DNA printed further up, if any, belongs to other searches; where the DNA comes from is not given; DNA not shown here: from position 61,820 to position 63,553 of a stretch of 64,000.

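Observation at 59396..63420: AT-rich cassette of two divergent paralogous ~470-aa proteins with no recognisable domains, bracketing an ATGA-coupled small membrane protein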

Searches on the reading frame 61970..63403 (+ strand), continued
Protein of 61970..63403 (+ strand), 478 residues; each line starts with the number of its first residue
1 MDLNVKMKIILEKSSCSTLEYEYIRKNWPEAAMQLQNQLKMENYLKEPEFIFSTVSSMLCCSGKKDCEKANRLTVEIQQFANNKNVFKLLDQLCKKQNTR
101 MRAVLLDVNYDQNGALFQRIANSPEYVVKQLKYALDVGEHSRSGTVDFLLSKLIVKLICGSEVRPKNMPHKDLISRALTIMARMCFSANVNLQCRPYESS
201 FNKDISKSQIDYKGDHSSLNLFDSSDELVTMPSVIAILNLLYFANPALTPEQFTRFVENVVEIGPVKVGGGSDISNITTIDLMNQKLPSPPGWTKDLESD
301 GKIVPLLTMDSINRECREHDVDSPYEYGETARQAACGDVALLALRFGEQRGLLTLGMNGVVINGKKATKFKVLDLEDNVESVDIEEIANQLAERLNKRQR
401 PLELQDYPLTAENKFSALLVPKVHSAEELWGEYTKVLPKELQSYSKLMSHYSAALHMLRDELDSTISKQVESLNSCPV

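Call 54: get_annotated_region(hit=H1, flank=8000)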
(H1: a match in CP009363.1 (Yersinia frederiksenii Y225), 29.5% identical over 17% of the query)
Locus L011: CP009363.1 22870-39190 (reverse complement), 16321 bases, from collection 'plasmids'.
description: Yersinia frederiksenii Y225 plasmid unnsmrf, complete sequence
organism: Yersinia frederiksenii Y225 (NCBI taxid 1454377)
taxonomy: Bacteria; Pseudomonadota; Gammaproteobacteria; Enterobacterales; Yersiniaceae; Yersinia; Yersinia frederiksenii; Yersinia frederiksenii Y225
host: -; source: -; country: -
typing (MOB-suite, as given by PLSDB): non-mobilizable; replicon rep_cluster_891
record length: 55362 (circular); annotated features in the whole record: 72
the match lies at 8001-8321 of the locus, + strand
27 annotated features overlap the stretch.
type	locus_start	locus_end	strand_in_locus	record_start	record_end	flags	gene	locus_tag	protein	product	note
CDS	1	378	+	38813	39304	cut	-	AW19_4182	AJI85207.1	transglycosylase SLT domain protein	-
CDS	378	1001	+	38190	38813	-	-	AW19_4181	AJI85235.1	type IV leader peptidase family protein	-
CDS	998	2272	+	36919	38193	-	-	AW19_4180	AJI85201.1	hypothetical protein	-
CDS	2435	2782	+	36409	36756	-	-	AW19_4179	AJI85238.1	single-strand binding family protein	-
CDS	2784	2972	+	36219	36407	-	-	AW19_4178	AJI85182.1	putative membrane protein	-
CDS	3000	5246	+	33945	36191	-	-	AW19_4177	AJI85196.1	DNA topoisomerase family protein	-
CDS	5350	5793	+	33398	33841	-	-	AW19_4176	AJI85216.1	H-NS histone family protein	-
CDS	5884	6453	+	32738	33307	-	-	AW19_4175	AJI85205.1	hypothetical protein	-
CDS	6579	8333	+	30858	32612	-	-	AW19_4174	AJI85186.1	pcfJ-like family protein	-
CDS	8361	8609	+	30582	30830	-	ymoA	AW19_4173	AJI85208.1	modulating protein ymoA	-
CDS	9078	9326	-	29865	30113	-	-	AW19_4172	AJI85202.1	putative membrane protein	-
CDS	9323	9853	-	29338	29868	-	-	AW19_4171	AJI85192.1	hypothetical protein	-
CDS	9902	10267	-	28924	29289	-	-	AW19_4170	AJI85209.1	putative membrane protein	-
CDS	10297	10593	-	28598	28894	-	-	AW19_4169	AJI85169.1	putative membrane protein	-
CDS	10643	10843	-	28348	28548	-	-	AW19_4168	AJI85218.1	putative membrane protein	-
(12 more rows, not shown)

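Call 56: search_protein_families(library=pfam, proteins=[L011:6579-8330:+], max_evalue=0.01)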
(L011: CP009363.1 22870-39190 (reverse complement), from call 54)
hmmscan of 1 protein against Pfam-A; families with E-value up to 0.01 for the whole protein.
L011:6579-8330:+ (584 aa): 1 family
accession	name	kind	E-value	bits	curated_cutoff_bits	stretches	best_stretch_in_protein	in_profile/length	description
PF14284.11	PcfJ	-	2.7e-09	37.4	25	1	490-568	64-143/147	PcfJ-like protein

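Call 67: find_related_loci(query=A1, collection=metagenome_contigs, flank=10000)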
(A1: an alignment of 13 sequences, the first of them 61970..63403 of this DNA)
Query A1 (478 aa) in metagenome_contigs; peptide patterns used: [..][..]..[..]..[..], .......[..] (x = any residue, [..] = any of these).
409 stretches matched a pattern, but none encodes a relative of the query by tblastn (E <= 1e-3).

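Call 70: list_cluster_members(proteins=[P0012, P0013, P0014, P0015, P0016, P0018, P0019, P0020, P0021, P0022])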
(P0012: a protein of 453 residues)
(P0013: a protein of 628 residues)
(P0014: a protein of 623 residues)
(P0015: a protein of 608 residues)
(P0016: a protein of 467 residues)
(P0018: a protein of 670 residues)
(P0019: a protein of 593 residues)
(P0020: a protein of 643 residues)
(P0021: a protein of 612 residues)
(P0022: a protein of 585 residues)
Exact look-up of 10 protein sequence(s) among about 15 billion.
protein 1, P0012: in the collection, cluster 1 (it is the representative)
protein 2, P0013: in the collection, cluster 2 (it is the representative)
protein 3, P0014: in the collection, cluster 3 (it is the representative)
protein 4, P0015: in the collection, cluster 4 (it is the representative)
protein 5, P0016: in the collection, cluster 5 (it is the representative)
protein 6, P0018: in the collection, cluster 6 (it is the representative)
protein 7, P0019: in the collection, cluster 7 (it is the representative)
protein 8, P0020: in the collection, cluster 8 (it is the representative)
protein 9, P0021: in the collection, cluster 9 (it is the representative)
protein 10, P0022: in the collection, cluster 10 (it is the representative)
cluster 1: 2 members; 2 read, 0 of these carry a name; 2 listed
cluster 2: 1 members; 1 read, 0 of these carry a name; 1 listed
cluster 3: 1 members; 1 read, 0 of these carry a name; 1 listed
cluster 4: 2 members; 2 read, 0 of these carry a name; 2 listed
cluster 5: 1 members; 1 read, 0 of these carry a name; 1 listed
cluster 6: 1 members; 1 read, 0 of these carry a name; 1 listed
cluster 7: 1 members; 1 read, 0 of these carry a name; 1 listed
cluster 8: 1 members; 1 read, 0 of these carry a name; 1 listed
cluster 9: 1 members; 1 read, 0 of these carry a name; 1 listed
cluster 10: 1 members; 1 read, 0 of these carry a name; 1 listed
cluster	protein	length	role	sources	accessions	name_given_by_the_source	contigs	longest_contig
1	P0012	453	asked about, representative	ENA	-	-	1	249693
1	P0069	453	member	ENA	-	-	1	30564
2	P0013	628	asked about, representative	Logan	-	-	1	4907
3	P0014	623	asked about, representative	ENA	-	-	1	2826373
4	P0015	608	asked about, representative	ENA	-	-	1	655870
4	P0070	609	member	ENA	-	-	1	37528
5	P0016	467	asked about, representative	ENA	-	-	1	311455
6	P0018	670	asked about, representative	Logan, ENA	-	-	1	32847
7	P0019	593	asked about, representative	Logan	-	-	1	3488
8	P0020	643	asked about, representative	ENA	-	-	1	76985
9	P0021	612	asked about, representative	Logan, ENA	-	-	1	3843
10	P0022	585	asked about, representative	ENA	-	-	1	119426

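Call 71: find_encoding_contigs(protein=P0014, flank=10000, max_places=2)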
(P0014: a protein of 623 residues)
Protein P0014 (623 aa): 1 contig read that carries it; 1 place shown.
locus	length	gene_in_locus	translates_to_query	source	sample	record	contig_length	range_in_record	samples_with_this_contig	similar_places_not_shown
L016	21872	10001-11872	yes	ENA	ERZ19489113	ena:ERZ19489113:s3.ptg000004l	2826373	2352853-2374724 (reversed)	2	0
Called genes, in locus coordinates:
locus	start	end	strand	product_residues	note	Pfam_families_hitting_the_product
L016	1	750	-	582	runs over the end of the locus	PF01546:Peptidase_M20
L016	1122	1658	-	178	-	-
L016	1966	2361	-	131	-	-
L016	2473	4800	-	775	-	PF13827:DUF4189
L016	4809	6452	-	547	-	PF02463:SMC_N (faint), PF00005:ABC_tran, PF13304:AAA_21, PF02405:MlaE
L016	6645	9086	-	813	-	PF13191:AAA_16, PF13401:AAA_22 (faint), PF00515:TPR_1 (faint)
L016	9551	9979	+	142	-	-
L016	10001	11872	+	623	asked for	-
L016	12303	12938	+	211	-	PF01548:DEDD_Tnp_IS110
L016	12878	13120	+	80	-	-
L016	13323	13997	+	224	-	-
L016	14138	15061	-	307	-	PF01548:DEDD_Tnp_IS110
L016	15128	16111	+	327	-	PF00872:Transposase_mut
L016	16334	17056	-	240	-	PF11981:DUF3482 (weak)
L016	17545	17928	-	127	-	PF07798:CCDC90-like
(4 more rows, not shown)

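Call 72: find_encoding_contigs(protein=P0015, flank=10000, max_places=2)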
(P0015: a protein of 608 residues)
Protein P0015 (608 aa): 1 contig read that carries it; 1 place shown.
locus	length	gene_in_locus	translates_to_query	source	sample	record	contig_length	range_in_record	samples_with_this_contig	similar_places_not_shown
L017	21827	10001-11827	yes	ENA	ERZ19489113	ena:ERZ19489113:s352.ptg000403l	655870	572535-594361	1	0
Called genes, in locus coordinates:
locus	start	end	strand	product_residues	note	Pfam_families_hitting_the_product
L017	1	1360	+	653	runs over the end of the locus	PF00474:SSF, PF12802:MarR_2 (faint)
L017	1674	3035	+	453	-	PF13393:tRNA-synt_His, PF03129:HGTP_anticodon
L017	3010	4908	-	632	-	PF06980:DUF1302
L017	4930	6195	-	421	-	PF07044:DUF1329, PF17131:TP_0789-like (faint)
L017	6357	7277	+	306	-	PF20628:Dyp_perox_C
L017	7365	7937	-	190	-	PF00156:Pribosyltran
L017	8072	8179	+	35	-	-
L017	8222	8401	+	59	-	-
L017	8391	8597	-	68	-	-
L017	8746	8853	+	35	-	-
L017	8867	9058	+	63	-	-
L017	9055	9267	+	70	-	-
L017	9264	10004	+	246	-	-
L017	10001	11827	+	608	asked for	-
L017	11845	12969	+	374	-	-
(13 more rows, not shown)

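Call 73: find_encoding_contigs(protein=P0012, flank=10000, max_places=2)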
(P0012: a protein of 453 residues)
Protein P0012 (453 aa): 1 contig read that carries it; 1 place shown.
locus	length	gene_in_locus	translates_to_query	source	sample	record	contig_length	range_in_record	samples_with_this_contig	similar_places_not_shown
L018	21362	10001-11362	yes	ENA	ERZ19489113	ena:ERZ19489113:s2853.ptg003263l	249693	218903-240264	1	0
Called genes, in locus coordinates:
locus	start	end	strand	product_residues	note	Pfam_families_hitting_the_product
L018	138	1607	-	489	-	PF00089:Trypsin, PF13365:Trypsin_2, PF00595:PDZ (weak), PF13180:PDZ_2, PF17820:PDZ_6, PF00595:PDZ, PF13180:PDZ_2, PF17820:PDZ_6, +1 more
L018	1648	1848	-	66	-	PF02798:GST_N (weak)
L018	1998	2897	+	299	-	PF00561:Abhydrolase_1, PF12146:Hydrolase_4, PF12697:Abhydrolase_6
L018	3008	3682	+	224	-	PF07110:EthD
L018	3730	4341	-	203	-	PF11536:DUF3226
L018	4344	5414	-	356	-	PF02463:SMC_N (faint), PF13175:AAA_15, PF13476:AAA_23 (weak), PF13304:AAA_21, PF13175:AAA_15 (weak)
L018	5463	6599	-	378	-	PF13452:FAS1_DH_region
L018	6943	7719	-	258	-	-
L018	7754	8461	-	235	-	PF14518:Haem_oxygenas_2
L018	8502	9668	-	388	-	PF00108:Thiolase_N, PF02803:Thiolase_C, PF22691:Thiolase_C_1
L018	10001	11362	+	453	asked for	-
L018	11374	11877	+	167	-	-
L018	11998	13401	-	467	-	PF08541:ACP_syn_III_C, PF01796:OB_ChsH2_C (weak)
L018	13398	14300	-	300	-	PF03328:HpcH_HpaI, PF15617:C-C_Bond_Lyase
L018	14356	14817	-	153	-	PF19315:MC_hydratase, PF01575:MaoC_dehydratas, PF13452:FAS1_DH_region (weak)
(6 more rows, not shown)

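Call 78: search_protein_families(library=ncbifam, proteins=[L011:6579-8330:+, P0014, P0011, P0057], max_evalue=0.1)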
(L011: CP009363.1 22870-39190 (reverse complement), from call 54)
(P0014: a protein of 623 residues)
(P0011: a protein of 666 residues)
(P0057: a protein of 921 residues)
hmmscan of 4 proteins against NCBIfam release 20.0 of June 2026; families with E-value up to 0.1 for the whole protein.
L011:6579-8330:+ (584 aa): 1 family
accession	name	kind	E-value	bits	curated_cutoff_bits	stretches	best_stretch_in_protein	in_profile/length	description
NF011947.0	PRK15418.1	equivalog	0.095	11.9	486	0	213-320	38-150/319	transcriptional regulator LsrR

P0014 (623 aa): 0 families

P0011 (666 aa): 0 families

P0057 (921 aa): 1 family
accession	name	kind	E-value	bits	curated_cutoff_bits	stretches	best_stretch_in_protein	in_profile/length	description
TIGR00362.1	DnaA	equivalog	9.3e-05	21.7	343.9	1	264-329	1-64/437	chromosomal replication initiator protein DnaA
